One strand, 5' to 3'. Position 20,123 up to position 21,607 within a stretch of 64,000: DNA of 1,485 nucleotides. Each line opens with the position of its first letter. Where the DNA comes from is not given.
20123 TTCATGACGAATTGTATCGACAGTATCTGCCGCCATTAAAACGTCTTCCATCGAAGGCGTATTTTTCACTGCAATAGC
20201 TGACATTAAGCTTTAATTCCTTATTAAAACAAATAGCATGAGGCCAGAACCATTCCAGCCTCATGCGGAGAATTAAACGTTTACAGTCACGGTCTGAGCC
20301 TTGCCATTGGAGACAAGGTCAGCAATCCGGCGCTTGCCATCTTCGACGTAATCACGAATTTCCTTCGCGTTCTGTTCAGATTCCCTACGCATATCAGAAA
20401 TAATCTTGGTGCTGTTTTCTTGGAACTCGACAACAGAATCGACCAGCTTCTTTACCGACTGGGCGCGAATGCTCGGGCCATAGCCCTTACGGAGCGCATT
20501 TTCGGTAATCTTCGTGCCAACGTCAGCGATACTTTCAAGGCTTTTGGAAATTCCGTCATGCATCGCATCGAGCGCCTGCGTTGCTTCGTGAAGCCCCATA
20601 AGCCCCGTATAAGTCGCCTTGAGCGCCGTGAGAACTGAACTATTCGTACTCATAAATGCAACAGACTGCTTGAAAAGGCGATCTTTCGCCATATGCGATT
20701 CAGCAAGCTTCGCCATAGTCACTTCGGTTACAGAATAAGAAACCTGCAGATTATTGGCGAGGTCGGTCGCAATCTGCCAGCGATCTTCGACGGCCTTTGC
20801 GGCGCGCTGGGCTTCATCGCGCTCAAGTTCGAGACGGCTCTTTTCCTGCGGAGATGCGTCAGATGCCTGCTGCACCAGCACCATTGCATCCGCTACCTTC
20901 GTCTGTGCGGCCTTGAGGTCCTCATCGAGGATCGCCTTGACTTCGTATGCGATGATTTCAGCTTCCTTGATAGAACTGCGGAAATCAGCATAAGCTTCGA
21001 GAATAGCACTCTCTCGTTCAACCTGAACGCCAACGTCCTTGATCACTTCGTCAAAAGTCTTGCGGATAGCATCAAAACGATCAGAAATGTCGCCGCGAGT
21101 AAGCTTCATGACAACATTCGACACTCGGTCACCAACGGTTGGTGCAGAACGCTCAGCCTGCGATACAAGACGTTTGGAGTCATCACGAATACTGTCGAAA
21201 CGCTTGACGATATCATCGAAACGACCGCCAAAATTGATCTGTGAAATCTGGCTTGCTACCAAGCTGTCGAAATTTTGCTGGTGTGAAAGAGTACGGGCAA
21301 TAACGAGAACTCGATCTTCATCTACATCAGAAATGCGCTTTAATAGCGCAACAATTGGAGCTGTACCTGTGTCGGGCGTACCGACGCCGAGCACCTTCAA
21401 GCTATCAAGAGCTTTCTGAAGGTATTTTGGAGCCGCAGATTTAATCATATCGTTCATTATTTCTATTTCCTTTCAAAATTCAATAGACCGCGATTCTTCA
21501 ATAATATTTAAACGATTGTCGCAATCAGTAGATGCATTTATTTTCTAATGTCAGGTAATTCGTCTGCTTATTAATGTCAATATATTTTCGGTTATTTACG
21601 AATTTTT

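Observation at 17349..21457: Four-gene operon: TelA-like, membrane-anchored protein, coiled-coil Gly/Ser-tail protein, coupled small TM protein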

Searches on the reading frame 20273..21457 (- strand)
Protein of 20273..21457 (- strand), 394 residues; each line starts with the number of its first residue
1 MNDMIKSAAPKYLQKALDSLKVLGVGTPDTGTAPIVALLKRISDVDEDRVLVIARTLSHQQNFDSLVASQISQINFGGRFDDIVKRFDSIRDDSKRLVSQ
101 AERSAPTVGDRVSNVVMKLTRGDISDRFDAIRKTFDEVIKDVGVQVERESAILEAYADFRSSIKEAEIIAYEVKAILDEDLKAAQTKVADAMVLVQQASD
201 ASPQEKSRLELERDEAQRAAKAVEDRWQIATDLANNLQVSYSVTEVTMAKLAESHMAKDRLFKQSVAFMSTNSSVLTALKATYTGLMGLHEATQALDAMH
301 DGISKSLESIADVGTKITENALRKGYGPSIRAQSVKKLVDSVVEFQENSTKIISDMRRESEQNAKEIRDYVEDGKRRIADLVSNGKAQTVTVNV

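Call 3: search_protein_families(library=pfam, proteins=[window:20273-21457:-], max_evalue=1)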
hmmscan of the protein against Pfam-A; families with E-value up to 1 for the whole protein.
window:20273-21457:- (394 aa): 3 families
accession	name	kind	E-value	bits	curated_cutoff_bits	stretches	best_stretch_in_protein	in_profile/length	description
PF14902.11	DUF4494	-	0.059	13.7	27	1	228-309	37-122/139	Domain of unknown function (DUF4494)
PF08429.16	PLU-1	-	0.094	12.3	28.5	1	332-375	105-146/338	PLU-1-like protein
PF06746.16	DUF1216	-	0.17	12.3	21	1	172-221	18-67/134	Protein of unknown function (DUF1216)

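Call 4: search_protein_families(library=padloc, proteins=[window:20273-21457:-], max_evalue=1)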
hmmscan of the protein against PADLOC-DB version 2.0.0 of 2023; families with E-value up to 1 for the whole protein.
window:20273-21457:- (394 aa): 0 families

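Call 5: search_protein_families(library=ncbifam, proteins=[window:20273-21457:-], max_evalue=1)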
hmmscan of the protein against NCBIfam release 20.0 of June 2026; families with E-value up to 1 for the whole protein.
window:20273-21457:- (394 aa): 2 families
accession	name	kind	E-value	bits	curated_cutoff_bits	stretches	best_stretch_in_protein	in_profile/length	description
NF045982.1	Mbov0283_fam_LP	subfamily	0.0022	18.5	65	1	123-166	64-107/117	Mbov_0283/Mbov_0339 family surface lipoprotein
TIGR00401.1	msrA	equivalog_domain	0.2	12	108.1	1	163-237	50-124/153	peptide-methionine (S)-S-oxide reductase MsrA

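Call 14: find_homologous_proteins(query=window:20273-21457:-)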
Query window:20273-21457:- (394 aa): 2160 proteins with E <= 0.001 among 8000 candidates; the best 120 are listed.
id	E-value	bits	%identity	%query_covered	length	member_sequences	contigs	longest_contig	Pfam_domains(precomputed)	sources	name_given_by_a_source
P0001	4.2e-240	814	100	100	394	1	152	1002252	-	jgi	jgi:hypothetical protein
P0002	6.7e-228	774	95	100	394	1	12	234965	-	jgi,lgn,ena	-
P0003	1.1e-227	773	100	95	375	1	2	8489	-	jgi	jgi:hypothetical protein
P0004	5.9e-222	754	92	100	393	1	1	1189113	-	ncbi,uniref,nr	ncbi:cell surface protein [Mesorhizobium sp. SP-1A]|uniref:cell surface protein n=1 Tax=Mesorhizobiu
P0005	1.6e-220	749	92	100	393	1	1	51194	-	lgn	-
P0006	1.2e-219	747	91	100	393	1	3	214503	-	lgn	-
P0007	1.2e-219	746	92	100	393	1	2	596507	-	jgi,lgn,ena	-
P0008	2.8e-219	745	91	100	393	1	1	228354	-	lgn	-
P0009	2.2e-218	742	92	100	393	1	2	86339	-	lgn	-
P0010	3.5e-218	742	92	100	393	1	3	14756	-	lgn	-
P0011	9.4e-218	740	92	100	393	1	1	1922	-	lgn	-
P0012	1.2e-217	740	92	100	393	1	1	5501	-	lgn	-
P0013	4.4e-217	738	91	100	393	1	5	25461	-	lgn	-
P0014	2.9e-197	673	100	84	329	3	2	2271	-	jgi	jgi:hypothetical protein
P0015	5.9e-192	656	80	100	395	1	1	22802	-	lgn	-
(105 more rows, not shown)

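Call 16: find_related_loci(query=A1, collection=genome_contigs, flank=8000)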
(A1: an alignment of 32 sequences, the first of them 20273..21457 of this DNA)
Query A1 (394 aa) in genome_contigs; peptide patterns used: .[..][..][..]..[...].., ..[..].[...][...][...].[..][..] (x = any residue, [..] = any of these).
600 stretches matched a pattern (row limit reached: there are more); 594 encode a relative of the query (tblastn E <= 1e-3); the best 80 are kept; 80 distinct loci.
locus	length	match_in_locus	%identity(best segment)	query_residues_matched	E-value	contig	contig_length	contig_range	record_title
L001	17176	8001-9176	92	1-393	0e+0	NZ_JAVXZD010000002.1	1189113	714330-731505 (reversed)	Mesorhizobium sp. SP-1A contig2, whole genome shotgun sequence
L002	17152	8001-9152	51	4-387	9e-122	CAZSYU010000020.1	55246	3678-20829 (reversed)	MAG TPA_asm: uncultured Pseudomonadales bacterium isolate SRP114822_co2_32 genome assembly, contig: NODE_475_length_5524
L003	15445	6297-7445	51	5-387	3e-121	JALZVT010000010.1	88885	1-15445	MAG: Pseudomonadales bacterium isolate g3_MAG_00001 g3_MAG_00001_000000000010, whole genome shotgun sequence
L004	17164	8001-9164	51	1-387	6e-121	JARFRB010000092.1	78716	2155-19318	MAG: Pelagibius litoralis isolate MAG_Ve_Sed_39 k141_8331807, whole genome shotgun sequence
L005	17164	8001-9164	52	3-390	7e-120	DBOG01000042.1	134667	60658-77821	MAG TPA_asm: Proteobacteria bacterium UBA652 UBA652_contig_802, whole genome shotgun sequence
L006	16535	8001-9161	49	1-387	6e-119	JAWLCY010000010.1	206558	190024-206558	MAG: Saliniramus sp. isolate 15dZY3.bin.75 NODE_133_length_206558_cov_25.855371, whole genome shotgun sequence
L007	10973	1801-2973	48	4-394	1e-118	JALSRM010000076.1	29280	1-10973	MAG: Gammaproteobacteria bacterium isolate 356-308_metabat1_scaf2bin.068 356-308_scaffold_847_c1, whole genome shotgun s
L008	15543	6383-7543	49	2-386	1e-118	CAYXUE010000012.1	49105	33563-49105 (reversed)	MAG TPA_asm: uncultured bacterium isolate SRP187154_co1_292 genome assembly, contig: NODE_538_length_49105_cov_49.299388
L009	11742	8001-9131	50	11-385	7e-119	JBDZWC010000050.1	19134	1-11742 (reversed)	MAG: Deinococcaceae bacterium isolate PE_soil2 NODE_793_length_19134, whole genome shotgun sequence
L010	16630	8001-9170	48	2-389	3e-118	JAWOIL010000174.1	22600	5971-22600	MAG: Trueperaceae bacterium isolate CWP5-2.bin.3 k191_1103731, whole genome shotgun sequence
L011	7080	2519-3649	49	11-385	5e-118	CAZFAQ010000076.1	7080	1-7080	MAG TPA_asm: uncultured bacterium isolate binchicken_co350_23 genome assembly, contig: NODE_11304_length_7080_cov_15.487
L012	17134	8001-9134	50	11-387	6e-118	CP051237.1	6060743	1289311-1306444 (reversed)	MAG: Pararhizobium sp. isolate ih9 chromosome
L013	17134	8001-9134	50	11-387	2e-117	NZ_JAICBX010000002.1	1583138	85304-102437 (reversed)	Flavimaribacter sediminis strain WL0058 NODE_2_length_1583138_cov_38.105322, whole genome shotgun sequence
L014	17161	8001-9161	49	1-387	2e-117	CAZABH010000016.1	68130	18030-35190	MAG TPA_asm: uncultured Flavobacteriaceae bacterium isolate SRP319275_co3_166 genome assembly, contig: NODE_556_length_6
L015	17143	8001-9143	50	8-385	2e-117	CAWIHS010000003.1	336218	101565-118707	MAG: uncultured Gammaproteobacteria bacterium isolate MFD03804.bin.1.238 genome assembly, contig: contig_24943, whole ge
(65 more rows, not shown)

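Call 18: search_solved_structures(query=A1, max_evalue=10)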
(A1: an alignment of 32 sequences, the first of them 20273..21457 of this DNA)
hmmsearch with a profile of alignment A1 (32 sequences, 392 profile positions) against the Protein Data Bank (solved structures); distinct sequences matched with E-value up to 10: 7.
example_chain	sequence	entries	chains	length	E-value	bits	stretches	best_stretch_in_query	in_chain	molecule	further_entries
4okv_E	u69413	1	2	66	0.52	12.3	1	79-107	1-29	Anti-platelet aggregation protein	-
9tw2_E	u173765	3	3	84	0.57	12.2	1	177-230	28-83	Nuclear receptor-binding factor 2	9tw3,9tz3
6k8c_A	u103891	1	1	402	0.57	12.2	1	188-246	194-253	Folylpolyglutamate synthase (FolC)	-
4zey_A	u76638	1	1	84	0.71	11.9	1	177-230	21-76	Nuclear receptor-binding factor 2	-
5jjx_A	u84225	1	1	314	0.93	11.5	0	128-167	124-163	Squamous cell carcinoma antigen recognized by T-cells 3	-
2crb_A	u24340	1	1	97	1.5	10.8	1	178-231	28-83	nuclear receptor binding factor 2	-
9eho_m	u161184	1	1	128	2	10.4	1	287-328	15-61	Ubiquitin-ribosomal protein eL40 fusion protein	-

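Call 22: predict_structure(alignment_id=A1)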
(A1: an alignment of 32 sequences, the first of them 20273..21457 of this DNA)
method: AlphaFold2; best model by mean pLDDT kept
length: 394 residues; sequences in the alignment: 32
mean_pLDDT: 65.6   pTM: 0.52
mean pLDDT of the five models: 65.6, 61.8, 59.5, 58.7, 56.3
residues with pLDDT >= 90: 56; 70-90: 125; 50-70: 110; < 50: 103
segments of 3 or more residues with pLDDT < 50: 1-7, 285-357, 359-368, 373-375, 387-394
pLDDT, mean of each block of 10 residues (from residue 1): 44 70 65 70 83 83 78 63 67 60 60 66 70 78 82 84 88 93 95 92 92 94 92 82 73 72 67 57 47 38 34 32 31 35 39 44 46 50 51 41
secondary structure, 60 per line:
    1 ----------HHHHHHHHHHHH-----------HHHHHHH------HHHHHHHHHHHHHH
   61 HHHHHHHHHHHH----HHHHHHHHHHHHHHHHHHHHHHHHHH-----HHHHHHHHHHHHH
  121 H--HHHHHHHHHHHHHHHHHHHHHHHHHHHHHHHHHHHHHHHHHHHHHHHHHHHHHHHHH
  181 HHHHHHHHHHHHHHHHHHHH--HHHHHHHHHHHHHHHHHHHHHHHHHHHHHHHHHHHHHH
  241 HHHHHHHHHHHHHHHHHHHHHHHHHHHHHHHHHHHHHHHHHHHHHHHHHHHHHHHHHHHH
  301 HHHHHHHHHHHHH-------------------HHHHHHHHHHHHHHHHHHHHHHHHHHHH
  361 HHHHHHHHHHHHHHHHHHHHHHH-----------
elements in order: H11-22 H34-40 H47-72 H77-102 H108-121 H124-200 H203-313 H333-383

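Call 28: search_protein_families(library=pfam, alignment_id=A1, max_evalue=10)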
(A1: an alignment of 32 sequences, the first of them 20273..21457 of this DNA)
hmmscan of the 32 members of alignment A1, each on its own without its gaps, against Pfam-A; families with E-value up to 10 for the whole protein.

A. member 1, window:20273-21457:- (394 aa): 6 families
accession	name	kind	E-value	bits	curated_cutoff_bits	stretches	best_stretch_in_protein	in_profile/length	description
PF14902.11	DUF4494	-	0.059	13.7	27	1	228-309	37-122/139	Domain of unknown function (DUF4494)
PF08429.16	PLU-1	-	0.094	12.3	28.5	1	332-375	105-146/338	PLU-1-like protein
PF06746.16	DUF1216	-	0.17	12.3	21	1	172-221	18-67/134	Protein of unknown function (DUF1216)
PF17932.6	TetR_C_24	-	1.2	9.8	26.4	1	334-390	11-67/114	Tetracyclin repressor-like, C-terminal domain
PF12732.12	YtxH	-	4.3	8.3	37.5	0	355-382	25-56/71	YtxH-like protein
PF11829.13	DUF3349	-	4.7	8.5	28.3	1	26-66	17-55/94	Protein of unknown function (DUF3349)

B. families by the number of members that match (of 32 scanned): 74 families (the first 25 are shown)
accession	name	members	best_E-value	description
PF07464.16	ApoLp-III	17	0.001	Apolipophorin-III precursor (apoLp-III)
PF17932.6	TetR_C_24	12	0.01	Tetracyclin repressor-like, C-terminal domain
PF25217.1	CreS_N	9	0.041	Crescentin, N-terminal segment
PF12732.12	YtxH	7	0.0076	YtxH-like protein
PF23460.1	ZMYND8_CC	6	0.087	ZMYND8 protein coiled-coil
PF08429.16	PLU-1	5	0.055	PLU-1-like protein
PF09177.16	STX6_10_61_N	4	0.15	Syntaxin 6/10/61, N-terminal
PF23680.1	YecU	4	0.28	YecU-like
PF09602.15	PhaP_Bmeg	3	0.00097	Polyhydroxyalkanoic acid inclusion protein (PhaP_Bmeg)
PF04513.17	Baculo_PEP_C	3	0.0014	Baculovirus polyhedron envelope protein, PEP, C terminus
PF22242.1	6PGD_like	3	0.0076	6-phosphogluconate dehydrogenase C-terminal domain-like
PF15397.11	DUF4618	3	0.039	Domain of unknown function (DUF4618)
PF23367.1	DUF7091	3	0.096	Family of unknown function (DUF7091)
PF15136.11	UPF0449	3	0.16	Uncharacterised protein family UPF0449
PF08786.17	DcrB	2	0.014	DcrB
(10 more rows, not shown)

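Call 51: search_dna_similar(query=window:20273-21457:-, collection=plasmids, mode=protein, max_rows=25)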
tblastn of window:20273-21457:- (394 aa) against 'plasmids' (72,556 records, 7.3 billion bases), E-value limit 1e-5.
Records with a match: 11; places in all: 11; records where one place covers at least 80% of the query: 11.
Best place of each record, by identity: <60% 11.
By first word of the organism name: Pseudomonas 7; Microvirga 1; Bradyrhizobium 1; Methylorubrum 1; Rhizobium 1.
By predicted mobility (MOB-suite, as given by PLSDB): non-mobilizable 9; conjugative 2.
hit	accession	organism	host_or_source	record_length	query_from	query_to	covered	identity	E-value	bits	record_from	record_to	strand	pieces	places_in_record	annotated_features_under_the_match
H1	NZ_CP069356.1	Microvirga sp. VF16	Vachellia farnesiana,Cell culture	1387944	1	387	98%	46.7%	2e-108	356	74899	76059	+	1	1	none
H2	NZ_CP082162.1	Bradyrhizobium sp. 195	Acmispon strigosus,cell culture,root ...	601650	1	387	98%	45.5%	6e-109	358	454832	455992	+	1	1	cell surface protein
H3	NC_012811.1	Methylorubrum extorquens AM1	-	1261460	1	383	97%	43.6%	5e-81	278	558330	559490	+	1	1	none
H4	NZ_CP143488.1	Pseudomonas silesiensis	single cell,landfill for plastics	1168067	1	380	96%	38.5%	5e-75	260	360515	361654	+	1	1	record has no annotation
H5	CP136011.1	Pseudomonas sp. FeN3W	cell culture,marine sediment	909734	4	383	96%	37.7%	7e-73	254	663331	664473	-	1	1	hypothetical protein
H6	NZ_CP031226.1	Pseudomonas amygdali pv. lachrymans str. M301315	-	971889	9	377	94%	38.0%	6e-68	239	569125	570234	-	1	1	hypothetical protein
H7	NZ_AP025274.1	Pseudomonas alcaligenes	Homo sapiens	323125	12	382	94%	37.7%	4e-71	249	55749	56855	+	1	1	merozoite surface protein 3b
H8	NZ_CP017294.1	Pseudomonas aeruginosa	Homo sapiens,blood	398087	12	382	94%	37.5%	2e-70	247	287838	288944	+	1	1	merozoite surface protein 3b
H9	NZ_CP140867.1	Rhizobium leguminosarum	Trifolium pratense,whole organism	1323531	10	378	94%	36.1%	8e-71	248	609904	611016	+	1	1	record has no annotation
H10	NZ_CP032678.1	Pseudomonas sp. Leaf58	Arabidopsis,whole organism,phyllosphere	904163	5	383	96%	33.9%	2e-56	206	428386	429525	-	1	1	hypothetical protein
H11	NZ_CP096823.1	Pseudomonas aeruginosa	Homo sapiens,blood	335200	12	383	94%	29.9%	1e-42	166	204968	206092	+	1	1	merozoite surface protein 3b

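Call 52: search_dna_similar(query=window:20273-21457:-, collection=phages, mode=protein, max_rows=15)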
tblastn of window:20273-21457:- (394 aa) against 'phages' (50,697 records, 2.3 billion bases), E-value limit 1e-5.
Records with a match: 2; places in all: 2; records where one place covers at least 80% of the query: 2.
Best place of each record, by identity: <60% 2.
By first word of the organism name: Yersinia 2.
By host as written in the record: Yersinia enterocolitica 2.
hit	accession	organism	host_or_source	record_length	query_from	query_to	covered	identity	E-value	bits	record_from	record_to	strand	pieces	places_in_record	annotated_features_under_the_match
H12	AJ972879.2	Yersinia phage phiR1-37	Yersinia enterocolitica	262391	7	381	95%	36.1%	7e-70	244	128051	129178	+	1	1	g190: CDS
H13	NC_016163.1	Yersinia phage phiR1-37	Yersinia enterocolitica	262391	7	381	95%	36.1%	7e-70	244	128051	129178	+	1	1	g190: hypothetical protein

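Call 53: get_annotated_region(hit=H8, flank=6000)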
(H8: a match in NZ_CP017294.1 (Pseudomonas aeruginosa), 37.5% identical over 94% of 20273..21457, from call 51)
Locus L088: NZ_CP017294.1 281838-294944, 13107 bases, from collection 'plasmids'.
description: Pseudomonas aeruginosa strain PA83 plasmid unnamed1, complete sequence
organism: Pseudomonas aeruginosa (NCBI taxid 287)
taxonomy: Bacteria; Pseudomonadota; Gammaproteobacteria; Pseudomonadales; Pseudomonadaceae; Pseudomonas; Pseudomonas aeruginosa
host: -; source: Homo sapiens,blood; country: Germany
typing (MOB-suite, as given by PLSDB): conjugative; replicon IncP; relaxase MOBP; mating-pair formation MPF_T
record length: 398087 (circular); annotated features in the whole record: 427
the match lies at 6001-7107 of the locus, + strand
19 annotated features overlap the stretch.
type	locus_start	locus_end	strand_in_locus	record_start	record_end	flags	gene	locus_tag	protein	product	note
CDS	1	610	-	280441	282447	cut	-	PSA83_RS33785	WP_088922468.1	hypothetical protein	-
CDS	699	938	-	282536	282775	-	-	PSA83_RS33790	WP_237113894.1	hypothetical protein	-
CDS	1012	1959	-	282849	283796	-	-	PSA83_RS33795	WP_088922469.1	tetratricopeptide repeat protein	-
CDS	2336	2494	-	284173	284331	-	-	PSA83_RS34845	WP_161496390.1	hypothetical protein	-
CDS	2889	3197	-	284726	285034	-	-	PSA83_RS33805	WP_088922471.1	hypothetical protein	-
CDS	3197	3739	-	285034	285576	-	-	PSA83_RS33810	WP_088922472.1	hypothetical protein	-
CDS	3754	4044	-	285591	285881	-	-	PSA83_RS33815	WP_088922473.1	hypothetical protein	-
CDS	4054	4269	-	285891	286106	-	-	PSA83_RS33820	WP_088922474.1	hypothetical protein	-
CDS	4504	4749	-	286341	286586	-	-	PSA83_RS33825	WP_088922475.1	hypothetical protein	-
CDS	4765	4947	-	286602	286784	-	-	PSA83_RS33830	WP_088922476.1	hypothetical protein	-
CDS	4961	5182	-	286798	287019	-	-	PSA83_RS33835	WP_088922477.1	hypothetical protein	-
CDS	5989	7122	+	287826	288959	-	-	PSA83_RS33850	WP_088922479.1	merozoite surface protein 3b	-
CDS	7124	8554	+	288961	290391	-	-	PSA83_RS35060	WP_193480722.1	DUF6384 family protein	-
CDS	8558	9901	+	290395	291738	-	-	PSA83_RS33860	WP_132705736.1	hypothetical protein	-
CDS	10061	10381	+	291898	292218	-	-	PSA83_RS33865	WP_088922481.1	hypothetical protein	-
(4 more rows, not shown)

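Call 54: get_annotated_region(hit=H13, flank=6000)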
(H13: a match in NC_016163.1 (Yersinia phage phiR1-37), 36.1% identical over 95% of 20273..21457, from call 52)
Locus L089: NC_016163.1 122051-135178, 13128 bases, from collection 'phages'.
description: Yersinia phage phiR1-37, complete genome.
organism: Yersinia phage phiR1-37 (NCBI taxid 331278)
taxonomy: Viruses; Duplodnaviria; Heunggongvirae; Uroviricota; Caudoviricetes
host: Yersinia enterocolitica; source: -; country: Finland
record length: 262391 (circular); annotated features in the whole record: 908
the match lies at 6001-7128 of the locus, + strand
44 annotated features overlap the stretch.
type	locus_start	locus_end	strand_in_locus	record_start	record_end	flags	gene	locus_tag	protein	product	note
CDS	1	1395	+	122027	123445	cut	g178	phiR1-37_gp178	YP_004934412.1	RNA polymerase beta subunit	phage structural protein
regulatory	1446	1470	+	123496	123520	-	g367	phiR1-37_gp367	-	promoter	-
regulatory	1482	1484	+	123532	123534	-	g367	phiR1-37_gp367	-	ribosome_binding_site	-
CDS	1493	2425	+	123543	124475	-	g179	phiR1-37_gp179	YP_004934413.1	HNH endonuclease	-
regulatory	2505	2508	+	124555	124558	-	g367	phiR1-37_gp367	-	ribosome_binding_site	-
CDS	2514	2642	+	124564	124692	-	g180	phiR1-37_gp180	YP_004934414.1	hypothetical protein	-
regulatory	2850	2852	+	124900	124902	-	g367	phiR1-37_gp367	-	ribosome_binding_site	-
CDS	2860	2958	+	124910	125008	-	g181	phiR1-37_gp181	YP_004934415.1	hypothetical protein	-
regulatory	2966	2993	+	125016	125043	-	g367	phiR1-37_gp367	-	terminator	Rho independent terminator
regulatory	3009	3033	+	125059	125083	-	g367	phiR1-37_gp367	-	promoter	-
regulatory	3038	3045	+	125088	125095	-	g367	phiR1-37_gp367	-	ribosome_binding_site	-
CDS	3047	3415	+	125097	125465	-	g182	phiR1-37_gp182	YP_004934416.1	hypothetical protein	-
regulatory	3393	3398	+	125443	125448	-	g182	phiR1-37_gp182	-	ribosome_binding_site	-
CDS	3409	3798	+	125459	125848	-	g183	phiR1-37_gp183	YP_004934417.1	hypothetical protein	-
regulatory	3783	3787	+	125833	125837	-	g183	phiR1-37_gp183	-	ribosome_binding_site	AGGTG 125833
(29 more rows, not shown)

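Call 71: search_protein_families(library=phrogs, proteins=[window:20273-21457:-], max_evalue=0.01)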
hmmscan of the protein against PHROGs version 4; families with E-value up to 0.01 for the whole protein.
window:20273-21457:- (394 aa): 0 families
